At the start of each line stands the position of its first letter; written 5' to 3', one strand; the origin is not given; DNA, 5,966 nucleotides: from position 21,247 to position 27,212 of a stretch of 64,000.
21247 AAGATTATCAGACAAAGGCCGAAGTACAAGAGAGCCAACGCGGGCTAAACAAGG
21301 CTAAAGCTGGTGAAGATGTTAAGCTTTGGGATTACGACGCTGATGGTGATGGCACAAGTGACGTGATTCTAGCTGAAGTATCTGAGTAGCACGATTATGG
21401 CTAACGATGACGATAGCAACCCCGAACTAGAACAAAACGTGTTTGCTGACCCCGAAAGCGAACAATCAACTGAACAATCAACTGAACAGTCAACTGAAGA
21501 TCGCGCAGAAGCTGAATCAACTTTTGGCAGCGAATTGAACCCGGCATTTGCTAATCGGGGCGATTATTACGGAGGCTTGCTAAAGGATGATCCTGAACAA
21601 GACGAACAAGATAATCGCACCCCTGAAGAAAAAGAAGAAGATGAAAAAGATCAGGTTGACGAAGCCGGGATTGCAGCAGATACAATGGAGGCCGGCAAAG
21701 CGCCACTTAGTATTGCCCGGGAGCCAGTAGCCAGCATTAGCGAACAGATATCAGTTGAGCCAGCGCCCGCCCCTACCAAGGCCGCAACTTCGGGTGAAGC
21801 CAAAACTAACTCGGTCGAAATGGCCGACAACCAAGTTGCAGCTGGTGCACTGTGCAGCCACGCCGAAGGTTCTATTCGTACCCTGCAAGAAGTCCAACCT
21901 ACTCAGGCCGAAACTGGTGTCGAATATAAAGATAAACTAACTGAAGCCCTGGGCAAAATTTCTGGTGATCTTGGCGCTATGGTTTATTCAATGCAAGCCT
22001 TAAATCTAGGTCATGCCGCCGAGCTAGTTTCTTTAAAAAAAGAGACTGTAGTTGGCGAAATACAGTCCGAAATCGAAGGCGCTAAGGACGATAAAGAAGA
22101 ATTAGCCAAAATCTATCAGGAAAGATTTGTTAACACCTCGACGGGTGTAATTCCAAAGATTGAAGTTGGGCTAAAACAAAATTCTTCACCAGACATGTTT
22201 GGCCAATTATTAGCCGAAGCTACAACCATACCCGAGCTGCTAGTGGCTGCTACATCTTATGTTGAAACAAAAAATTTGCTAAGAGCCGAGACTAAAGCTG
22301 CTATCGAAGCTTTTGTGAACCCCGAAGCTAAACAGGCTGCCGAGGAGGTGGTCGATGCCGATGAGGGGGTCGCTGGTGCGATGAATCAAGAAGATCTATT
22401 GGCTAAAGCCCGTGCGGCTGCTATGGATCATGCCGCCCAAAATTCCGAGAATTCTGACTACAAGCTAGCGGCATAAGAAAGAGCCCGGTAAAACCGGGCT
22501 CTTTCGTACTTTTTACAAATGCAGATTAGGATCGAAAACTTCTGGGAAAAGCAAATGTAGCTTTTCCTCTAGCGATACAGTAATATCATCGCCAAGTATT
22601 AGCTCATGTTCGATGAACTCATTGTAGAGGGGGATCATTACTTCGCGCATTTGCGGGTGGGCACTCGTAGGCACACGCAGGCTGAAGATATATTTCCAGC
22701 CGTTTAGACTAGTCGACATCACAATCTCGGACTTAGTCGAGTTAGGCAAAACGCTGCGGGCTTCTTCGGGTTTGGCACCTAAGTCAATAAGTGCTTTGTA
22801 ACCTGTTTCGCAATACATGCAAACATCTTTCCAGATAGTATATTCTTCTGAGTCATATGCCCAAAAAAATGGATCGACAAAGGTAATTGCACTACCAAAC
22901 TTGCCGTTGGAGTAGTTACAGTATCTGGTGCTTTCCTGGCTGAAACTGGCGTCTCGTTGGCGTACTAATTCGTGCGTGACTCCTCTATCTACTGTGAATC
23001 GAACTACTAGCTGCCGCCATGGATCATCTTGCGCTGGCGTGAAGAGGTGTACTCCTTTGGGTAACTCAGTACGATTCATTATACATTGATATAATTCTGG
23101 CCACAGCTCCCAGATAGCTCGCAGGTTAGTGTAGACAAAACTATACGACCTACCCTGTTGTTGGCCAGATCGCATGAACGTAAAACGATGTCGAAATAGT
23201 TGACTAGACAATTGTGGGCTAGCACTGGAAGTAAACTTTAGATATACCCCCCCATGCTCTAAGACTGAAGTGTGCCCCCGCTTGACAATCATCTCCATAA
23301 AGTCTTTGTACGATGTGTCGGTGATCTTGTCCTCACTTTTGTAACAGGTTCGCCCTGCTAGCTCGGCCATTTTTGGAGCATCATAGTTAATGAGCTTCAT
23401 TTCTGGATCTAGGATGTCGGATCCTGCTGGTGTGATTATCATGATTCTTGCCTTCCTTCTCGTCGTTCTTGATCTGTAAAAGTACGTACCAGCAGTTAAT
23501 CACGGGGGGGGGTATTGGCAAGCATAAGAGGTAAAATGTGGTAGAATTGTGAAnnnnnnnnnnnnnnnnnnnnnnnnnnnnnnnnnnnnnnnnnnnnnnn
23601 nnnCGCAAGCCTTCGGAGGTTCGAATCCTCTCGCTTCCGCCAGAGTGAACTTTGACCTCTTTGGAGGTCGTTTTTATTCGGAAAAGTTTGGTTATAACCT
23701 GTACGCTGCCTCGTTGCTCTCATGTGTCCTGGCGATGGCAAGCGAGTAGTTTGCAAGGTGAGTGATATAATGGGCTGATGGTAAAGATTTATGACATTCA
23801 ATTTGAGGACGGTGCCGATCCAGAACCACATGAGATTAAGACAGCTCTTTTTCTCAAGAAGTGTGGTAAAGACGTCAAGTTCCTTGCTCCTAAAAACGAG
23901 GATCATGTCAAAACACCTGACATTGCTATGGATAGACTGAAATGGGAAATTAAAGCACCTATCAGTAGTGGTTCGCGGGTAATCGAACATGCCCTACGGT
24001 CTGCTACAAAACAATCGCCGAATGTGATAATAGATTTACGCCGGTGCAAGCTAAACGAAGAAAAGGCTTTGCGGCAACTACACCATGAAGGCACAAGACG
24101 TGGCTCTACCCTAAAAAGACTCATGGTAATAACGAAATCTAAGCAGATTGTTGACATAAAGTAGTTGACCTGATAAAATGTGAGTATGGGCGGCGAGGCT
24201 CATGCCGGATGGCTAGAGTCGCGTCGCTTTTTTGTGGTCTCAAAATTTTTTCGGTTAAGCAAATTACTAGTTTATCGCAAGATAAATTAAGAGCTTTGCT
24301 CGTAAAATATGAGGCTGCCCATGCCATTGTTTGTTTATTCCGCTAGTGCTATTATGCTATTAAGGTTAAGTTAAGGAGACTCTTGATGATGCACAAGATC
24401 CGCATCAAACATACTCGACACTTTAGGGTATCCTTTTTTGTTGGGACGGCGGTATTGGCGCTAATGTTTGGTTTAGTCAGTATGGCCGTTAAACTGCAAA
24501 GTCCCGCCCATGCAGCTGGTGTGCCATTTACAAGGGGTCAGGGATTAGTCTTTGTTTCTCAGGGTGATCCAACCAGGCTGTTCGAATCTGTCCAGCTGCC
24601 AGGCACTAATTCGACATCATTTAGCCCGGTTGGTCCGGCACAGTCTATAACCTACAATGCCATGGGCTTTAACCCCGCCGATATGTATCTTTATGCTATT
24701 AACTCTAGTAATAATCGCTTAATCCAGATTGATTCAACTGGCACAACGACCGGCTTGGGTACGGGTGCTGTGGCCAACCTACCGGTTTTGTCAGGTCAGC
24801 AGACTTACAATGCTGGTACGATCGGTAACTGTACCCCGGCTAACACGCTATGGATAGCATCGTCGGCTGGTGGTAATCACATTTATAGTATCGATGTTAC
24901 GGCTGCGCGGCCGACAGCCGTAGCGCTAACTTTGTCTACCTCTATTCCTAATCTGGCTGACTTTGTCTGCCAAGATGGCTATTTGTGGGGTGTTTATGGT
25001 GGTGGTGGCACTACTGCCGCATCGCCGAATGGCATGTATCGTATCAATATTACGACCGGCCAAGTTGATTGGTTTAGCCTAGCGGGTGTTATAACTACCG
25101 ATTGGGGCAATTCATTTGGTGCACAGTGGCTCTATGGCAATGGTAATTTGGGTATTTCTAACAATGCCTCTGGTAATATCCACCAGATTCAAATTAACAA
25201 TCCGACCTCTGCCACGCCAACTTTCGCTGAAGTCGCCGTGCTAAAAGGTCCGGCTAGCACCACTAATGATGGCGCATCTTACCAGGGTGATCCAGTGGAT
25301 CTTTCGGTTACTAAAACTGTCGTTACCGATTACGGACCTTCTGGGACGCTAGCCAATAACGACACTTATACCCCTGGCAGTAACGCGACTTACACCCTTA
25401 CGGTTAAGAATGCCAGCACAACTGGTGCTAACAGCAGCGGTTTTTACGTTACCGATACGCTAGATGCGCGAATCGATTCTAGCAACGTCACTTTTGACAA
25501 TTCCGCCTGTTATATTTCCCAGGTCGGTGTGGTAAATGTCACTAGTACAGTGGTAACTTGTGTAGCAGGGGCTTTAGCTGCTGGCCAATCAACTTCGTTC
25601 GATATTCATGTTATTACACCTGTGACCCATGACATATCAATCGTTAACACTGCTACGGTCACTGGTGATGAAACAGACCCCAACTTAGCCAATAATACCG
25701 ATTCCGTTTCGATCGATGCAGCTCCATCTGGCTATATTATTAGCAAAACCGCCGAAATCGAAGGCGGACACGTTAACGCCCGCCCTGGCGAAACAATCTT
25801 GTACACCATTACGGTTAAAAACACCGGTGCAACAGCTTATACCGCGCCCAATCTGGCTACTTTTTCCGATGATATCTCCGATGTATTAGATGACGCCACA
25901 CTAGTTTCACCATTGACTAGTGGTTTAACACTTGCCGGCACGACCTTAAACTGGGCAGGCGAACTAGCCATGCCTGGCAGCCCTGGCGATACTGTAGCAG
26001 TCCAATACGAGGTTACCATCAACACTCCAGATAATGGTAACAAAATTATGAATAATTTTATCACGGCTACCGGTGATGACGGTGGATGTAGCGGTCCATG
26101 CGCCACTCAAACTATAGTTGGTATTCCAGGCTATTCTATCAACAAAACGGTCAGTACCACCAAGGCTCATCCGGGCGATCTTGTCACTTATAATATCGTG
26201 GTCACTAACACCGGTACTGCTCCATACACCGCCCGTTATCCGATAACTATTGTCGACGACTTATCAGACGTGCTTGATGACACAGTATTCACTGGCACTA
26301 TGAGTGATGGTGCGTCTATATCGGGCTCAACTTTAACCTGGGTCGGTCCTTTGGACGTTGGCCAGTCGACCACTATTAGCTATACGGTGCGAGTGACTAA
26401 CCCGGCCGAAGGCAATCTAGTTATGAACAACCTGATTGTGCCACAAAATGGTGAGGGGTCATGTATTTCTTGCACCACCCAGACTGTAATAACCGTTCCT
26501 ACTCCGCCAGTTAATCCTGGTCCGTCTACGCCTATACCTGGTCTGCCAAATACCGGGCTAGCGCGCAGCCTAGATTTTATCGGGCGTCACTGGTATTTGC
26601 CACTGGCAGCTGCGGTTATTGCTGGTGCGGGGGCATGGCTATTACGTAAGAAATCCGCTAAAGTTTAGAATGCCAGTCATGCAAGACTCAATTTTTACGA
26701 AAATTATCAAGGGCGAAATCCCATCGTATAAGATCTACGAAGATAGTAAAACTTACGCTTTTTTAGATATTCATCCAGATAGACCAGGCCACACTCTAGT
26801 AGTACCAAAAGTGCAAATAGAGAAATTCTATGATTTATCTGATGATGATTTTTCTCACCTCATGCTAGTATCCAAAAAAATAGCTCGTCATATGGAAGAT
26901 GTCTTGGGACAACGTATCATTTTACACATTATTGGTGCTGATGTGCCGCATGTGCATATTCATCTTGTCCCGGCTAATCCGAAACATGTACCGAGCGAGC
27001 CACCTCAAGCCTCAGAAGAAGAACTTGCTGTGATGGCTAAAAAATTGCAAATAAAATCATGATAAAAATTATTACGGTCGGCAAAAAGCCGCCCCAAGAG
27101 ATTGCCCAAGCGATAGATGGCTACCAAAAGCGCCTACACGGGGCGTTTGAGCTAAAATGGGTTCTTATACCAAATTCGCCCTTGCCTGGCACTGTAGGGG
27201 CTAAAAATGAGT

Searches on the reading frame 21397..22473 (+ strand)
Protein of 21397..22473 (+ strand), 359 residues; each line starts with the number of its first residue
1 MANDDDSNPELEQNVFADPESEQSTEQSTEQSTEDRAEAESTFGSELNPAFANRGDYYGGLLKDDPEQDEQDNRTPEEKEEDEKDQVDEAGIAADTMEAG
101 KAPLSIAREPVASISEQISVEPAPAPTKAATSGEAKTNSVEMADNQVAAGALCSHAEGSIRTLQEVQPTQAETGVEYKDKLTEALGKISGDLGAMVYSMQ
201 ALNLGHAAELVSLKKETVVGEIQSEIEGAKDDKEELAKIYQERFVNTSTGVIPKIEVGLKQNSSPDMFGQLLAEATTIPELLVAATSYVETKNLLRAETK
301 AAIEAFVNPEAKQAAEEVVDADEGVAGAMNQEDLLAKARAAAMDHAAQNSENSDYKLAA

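Call 76: search_protein_families(library=pfam, alignment_id=A7, max_evalue=0.00001)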
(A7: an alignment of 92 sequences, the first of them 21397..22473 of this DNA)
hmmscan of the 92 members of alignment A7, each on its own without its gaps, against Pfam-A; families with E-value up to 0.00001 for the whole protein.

A. member 1, window:21397-22473:+ (359 aa): 0 families

B. families by the number of members that match (of 92 scanned): 83 families (the first 25 are shown)
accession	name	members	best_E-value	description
PF01966.28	HD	5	4.3e-21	HD domain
PF06541.16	ABC_trans_CmpB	3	1.1e-38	Putative ABC-transporter type IV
PF13561.12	adh_short_C2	2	1.1e-65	Enoyl-(Acyl carrier protein) reductase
PF00106.31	adh_short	2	2.4e-62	short chain dehydrogenase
PF12072.13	RNase_Y_N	2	1.1e-29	RNase Y N-terminal region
PF03417.21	AAT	2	2.8e-24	Acyl-coenzyme A:6-aminopenicillanic acid acyl-transferase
PF13641.12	Glyco_tranf_2_3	2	1.9e-21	Glycosyltransferase like family 2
PF08659.16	KR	2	2.6e-20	KR domain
PF07510.16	GmrSD_C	2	8.4e-19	GmrSD restriction endonucleases, C-terminal domain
PF13632.12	Glyco_trans_2_3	2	1e-18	Glycosyl transferase family group 2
PF23441.1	SDR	2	3.3e-14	SDR-like rossmann domain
PF00535.33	Glycos_transf_2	2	1.7e-10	Glycosyl transferase family 2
PF08668.18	HDOD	2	3.7e-10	HDOD domain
PF01928.26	CYTH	2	2.9e-09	CYTH domain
PF00013.35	KH_1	2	3.1e-08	KH domain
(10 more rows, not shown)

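Call 77: search_protein_families(library=padloc, alignment_id=A7, max_evalue=0.00001)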
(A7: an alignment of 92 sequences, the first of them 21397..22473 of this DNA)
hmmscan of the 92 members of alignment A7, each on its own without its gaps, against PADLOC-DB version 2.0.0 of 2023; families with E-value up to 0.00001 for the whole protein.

A. member 1, window:21397-22473:+ (359 aa): 0 families

B. families by the number of members that match (of 92 scanned): 14 families
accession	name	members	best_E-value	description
PDLC01765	Cas3c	2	4.9e-08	-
PDLC04140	mad8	1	4.6e-17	mads_8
PDLC02865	DpdF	1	1.2e-14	DpdF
PDLC02350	AbiO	1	2.7e-12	AbiO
PDLC02372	Nhi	1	3.9e-11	-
PDLC04899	PDC-S07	1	5.3e-10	-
PDLC04105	HerA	1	2.1e-09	-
PDLC04135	mad3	1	1.9e-08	mads_3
PDLC04134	mad2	1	2.6e-08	mads_2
PDLC05014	PDC-S41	1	4.7e-08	-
PDLC04925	PDC-S14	1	2.2e-07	-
PDLC04923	PDC-S14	1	4.4e-07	-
PDLC04103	HerA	1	7e-07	-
PDLC04922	PDC-S14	1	8.4e-06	-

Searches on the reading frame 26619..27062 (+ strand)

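Call 3: search_protein_families(library=pfam, proteins=[window:26619-27062:+], max_evalue=1)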
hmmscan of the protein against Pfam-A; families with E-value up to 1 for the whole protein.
window:26619-27062:+ (147 aa): 2 families
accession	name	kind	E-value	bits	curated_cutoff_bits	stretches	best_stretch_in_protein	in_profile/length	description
PF01230.28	HIT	-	4.6e-21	75.7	21.5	1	31-119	1-95/98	HIT domain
PF11969.13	DcpS_C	-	1.1e-11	45.6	24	1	25-117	3-100/114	Scavenger mRNA decapping enzyme C-term binding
